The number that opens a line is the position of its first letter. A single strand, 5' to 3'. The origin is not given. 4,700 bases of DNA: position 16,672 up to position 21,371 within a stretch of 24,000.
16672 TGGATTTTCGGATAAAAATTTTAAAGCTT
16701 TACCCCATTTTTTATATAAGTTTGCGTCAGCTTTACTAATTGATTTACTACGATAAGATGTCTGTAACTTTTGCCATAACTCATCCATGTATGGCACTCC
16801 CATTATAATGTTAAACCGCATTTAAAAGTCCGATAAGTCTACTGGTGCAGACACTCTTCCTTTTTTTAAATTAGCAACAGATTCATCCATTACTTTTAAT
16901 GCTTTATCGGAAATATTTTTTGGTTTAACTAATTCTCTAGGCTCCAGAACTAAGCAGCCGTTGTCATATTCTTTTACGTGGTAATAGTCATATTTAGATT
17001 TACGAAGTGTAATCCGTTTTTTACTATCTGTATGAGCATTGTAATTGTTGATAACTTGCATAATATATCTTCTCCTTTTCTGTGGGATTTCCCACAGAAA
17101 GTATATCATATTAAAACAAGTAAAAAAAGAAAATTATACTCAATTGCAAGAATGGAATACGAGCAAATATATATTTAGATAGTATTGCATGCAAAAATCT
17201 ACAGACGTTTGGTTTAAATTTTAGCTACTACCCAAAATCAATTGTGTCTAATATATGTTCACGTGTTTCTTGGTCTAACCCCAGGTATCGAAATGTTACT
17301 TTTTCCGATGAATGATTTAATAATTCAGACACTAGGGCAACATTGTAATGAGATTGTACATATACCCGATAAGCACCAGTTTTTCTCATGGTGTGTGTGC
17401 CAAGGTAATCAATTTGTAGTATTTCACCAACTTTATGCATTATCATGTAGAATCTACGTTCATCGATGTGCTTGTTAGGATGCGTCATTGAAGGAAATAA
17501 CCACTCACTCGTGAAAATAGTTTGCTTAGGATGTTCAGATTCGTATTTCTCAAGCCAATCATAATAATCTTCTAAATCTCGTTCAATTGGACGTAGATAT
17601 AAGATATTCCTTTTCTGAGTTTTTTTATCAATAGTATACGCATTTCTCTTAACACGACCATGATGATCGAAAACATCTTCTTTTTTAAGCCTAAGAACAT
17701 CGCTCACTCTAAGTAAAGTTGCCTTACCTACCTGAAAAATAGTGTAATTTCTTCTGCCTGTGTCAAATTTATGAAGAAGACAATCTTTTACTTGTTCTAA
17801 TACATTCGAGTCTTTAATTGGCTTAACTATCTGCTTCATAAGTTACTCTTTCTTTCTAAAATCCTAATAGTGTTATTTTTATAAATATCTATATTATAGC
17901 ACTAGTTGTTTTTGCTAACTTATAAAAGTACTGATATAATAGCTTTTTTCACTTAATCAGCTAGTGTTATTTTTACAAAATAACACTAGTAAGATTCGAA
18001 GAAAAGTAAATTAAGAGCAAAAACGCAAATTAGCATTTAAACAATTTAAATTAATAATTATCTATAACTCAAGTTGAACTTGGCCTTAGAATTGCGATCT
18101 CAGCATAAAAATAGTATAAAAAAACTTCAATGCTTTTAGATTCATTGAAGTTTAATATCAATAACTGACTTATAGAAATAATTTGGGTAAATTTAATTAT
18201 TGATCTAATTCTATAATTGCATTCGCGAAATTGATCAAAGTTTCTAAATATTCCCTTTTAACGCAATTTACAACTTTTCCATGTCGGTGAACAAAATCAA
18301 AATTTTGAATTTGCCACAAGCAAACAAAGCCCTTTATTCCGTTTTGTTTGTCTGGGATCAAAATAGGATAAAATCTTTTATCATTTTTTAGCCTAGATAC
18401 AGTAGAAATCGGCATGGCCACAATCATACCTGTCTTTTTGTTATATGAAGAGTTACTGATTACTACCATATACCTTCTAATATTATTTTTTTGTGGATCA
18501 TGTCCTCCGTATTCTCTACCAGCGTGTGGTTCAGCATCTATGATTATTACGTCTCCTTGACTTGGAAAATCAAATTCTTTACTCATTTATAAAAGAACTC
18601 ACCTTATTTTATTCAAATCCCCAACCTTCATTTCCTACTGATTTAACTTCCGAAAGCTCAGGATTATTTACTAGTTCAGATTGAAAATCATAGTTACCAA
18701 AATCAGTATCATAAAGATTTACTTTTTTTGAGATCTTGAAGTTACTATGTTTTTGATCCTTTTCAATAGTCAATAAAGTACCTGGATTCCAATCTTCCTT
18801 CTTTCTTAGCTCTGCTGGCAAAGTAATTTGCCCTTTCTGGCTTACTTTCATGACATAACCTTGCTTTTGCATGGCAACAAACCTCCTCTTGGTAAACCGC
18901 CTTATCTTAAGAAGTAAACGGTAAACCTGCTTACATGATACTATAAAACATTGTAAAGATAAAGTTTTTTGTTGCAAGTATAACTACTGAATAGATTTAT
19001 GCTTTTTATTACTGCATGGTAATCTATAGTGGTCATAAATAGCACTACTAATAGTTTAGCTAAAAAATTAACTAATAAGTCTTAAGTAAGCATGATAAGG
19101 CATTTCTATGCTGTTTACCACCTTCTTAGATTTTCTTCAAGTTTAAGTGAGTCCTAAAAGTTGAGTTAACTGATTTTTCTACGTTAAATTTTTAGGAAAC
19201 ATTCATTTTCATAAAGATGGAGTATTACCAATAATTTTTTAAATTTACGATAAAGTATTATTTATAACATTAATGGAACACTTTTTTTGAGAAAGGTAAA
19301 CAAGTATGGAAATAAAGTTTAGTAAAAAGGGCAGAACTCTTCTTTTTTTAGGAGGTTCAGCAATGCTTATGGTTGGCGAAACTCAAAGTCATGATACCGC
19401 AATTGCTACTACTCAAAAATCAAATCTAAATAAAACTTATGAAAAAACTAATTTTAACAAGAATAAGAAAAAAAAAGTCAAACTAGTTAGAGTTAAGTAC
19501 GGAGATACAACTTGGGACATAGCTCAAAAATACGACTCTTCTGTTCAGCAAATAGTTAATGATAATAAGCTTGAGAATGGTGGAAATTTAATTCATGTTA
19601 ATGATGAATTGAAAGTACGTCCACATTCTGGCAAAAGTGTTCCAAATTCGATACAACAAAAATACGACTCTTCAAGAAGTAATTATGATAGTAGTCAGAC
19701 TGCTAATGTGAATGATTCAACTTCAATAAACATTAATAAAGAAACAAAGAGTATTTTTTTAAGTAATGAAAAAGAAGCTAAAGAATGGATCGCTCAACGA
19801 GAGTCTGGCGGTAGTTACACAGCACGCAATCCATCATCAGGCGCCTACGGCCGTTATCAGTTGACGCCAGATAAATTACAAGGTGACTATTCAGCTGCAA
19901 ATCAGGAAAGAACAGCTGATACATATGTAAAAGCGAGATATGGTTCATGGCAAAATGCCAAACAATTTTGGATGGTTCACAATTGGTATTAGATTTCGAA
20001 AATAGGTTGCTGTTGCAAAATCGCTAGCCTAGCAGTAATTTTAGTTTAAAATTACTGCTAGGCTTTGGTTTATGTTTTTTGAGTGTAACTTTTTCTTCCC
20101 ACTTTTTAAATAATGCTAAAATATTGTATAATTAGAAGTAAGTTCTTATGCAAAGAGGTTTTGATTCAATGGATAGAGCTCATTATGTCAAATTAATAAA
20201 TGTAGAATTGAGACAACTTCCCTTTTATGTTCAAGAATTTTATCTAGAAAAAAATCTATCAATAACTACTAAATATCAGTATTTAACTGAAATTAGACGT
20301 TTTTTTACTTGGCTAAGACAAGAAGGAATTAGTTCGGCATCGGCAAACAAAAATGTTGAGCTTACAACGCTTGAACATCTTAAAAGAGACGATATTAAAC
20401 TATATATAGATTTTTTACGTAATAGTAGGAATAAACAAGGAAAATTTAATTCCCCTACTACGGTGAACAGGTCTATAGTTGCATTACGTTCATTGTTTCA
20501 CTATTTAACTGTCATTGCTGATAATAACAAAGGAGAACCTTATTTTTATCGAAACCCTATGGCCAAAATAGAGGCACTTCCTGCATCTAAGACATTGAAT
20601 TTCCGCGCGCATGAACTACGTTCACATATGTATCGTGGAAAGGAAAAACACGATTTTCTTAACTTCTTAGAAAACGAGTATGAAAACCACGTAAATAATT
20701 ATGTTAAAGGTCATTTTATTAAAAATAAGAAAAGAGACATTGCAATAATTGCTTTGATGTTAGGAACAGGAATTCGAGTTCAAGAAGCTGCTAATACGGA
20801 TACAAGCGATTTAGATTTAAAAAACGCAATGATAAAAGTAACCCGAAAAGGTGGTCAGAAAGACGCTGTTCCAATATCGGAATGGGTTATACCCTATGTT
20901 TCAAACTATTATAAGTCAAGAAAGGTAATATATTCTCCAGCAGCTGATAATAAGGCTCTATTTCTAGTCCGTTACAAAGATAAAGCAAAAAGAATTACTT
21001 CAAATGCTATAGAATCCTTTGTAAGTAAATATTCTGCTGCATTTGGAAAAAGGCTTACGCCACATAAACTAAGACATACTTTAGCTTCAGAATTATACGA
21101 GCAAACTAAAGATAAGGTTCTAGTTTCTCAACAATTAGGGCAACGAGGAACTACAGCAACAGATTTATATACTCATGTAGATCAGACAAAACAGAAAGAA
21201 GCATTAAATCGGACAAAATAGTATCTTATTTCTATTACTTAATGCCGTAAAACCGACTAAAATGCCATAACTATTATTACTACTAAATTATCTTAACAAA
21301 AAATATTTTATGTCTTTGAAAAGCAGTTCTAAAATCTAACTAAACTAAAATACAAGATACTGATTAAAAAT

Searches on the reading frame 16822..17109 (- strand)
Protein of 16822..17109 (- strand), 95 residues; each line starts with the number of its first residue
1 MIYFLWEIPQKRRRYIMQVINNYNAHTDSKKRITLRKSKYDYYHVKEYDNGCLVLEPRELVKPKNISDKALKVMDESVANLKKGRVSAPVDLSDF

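Call 6: search_protein_families(library=pfam, proteins=[window:16822-17109:-], max_evalue=0.01)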
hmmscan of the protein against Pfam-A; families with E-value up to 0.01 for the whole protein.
window:16822-17109:- (95 aa): 0 families

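Call 38: search_protein_families(library=ncbifam, proteins=[window:16822-17109:-], max_evalue=0.01)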
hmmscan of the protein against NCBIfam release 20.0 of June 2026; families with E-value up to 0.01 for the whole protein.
window:16822-17109:- (95 aa): 0 families

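Call 85: search_protein_families(library=padloc, proteins=[window:16822-17109:-], max_evalue=0.1)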
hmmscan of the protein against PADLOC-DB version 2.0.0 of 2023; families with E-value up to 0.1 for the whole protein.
window:16822-17109:- (95 aa): 0 families

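Call 105: search_solved_structures(query=window:16822-17061:-, max_evalue=1)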
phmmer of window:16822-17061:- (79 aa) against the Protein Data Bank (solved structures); distinct sequences matched with E-value up to 1: 1.
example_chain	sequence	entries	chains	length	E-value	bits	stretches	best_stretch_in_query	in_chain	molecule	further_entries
4hse_A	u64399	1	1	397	0.76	13.5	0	21-76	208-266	Chaperone protein ClpB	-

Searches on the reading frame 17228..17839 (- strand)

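Call 7: search_protein_families(library=pfam, proteins=[window:17228-17839:-], max_evalue=0.01)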
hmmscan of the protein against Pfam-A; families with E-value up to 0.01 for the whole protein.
window:17228-17839:- (203 aa): 2 families
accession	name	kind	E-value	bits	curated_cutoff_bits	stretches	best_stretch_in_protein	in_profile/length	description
PF00589.27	Phage_integrase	-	6.4e-16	59.1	27.1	1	26-189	16-169/172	Phage integrase family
PF20201.3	DUF6563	-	0.00039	20.6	27.1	1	64-107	133-176/191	Family of unknown function (DUF6563)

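Call 85: search_protein_families(library=padloc, proteins=[window:17228-17839:-], max_evalue=0.1)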
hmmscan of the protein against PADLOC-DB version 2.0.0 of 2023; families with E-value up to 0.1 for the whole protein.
window:17228-17839:- (203 aa): 0 families

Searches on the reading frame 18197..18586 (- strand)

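Call 7: search_protein_families(library=pfam, proteins=[window:18197-18586:-], max_evalue=0.01)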
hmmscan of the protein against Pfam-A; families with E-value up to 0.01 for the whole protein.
window:18197-18586:- (129 aa): 1 family
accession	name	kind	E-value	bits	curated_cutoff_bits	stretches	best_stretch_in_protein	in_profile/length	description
PF02452.23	PemK_toxin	-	6.6e-11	42.8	23.1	1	10-116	2-100/109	PemK-like, MazF-like toxin of type II toxin-antitoxin system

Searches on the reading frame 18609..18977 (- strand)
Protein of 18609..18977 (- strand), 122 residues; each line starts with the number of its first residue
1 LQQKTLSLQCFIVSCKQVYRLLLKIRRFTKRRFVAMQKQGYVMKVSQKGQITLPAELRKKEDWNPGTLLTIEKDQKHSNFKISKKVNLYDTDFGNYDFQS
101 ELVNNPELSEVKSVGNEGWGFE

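Call 7: search_protein_families(library=pfam, proteins=[window:18609-18977:-], max_evalue=0.01)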
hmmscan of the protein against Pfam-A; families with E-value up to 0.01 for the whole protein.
window:18609-18977:- (122 aa): 1 family
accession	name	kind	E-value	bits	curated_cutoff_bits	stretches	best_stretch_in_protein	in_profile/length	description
PF04014.23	MazE_antitoxin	-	4.7e-08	33.3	24.7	1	43-74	2-33/48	Antidote-toxin recognition MazE, bacterial antitoxin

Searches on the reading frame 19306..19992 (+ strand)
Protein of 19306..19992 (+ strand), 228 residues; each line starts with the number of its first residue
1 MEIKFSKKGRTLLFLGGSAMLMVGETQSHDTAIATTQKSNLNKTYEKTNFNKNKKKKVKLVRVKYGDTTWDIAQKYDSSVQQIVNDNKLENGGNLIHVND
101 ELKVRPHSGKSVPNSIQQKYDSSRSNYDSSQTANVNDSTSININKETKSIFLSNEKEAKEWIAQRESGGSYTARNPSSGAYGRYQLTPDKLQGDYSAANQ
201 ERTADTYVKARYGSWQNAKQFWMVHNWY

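Call 7: search_protein_families(library=pfam, proteins=[window:19306-19992:+], max_evalue=0.01)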
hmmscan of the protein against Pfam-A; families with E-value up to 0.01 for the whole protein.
window:19306-19992:+ (228 aa): 2 families
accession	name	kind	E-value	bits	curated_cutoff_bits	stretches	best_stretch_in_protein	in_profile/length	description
PF01476.26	LysM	-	6.1e-10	39.3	20.9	1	62-104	2-42/43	LysM domain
PF06737.19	Transglycosylas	-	0.00014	22.9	27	1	160-189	8-36/77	Transglycosylase-like domain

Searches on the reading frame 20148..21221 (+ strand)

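Call 7: search_protein_families(library=pfam, proteins=[window:20148-21221:+], max_evalue=0.01)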
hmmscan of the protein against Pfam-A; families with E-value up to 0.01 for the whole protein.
window:20148-21221:+ (357 aa): 4 families
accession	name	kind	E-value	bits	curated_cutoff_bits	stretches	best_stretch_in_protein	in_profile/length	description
PF00589.27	Phage_integrase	-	3.1e-26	92.6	27.1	1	191-346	18-170/172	Phage integrase family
PF02899.23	Phage_int_SAM_1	-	5.4e-08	33.4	22.3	1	27-121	4-80/83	Phage integrase, N-terminal SAM-like domain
PF13495.12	Phage_int_SAM_4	-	6.8e-06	26.8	27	1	34-120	11-78/85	Phage integrase, N-terminal SAM-like domain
PF16777.11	RHH_7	-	0.0043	17.8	27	0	161-193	36-68/74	Transcriptional regulator, RHH-like, CopG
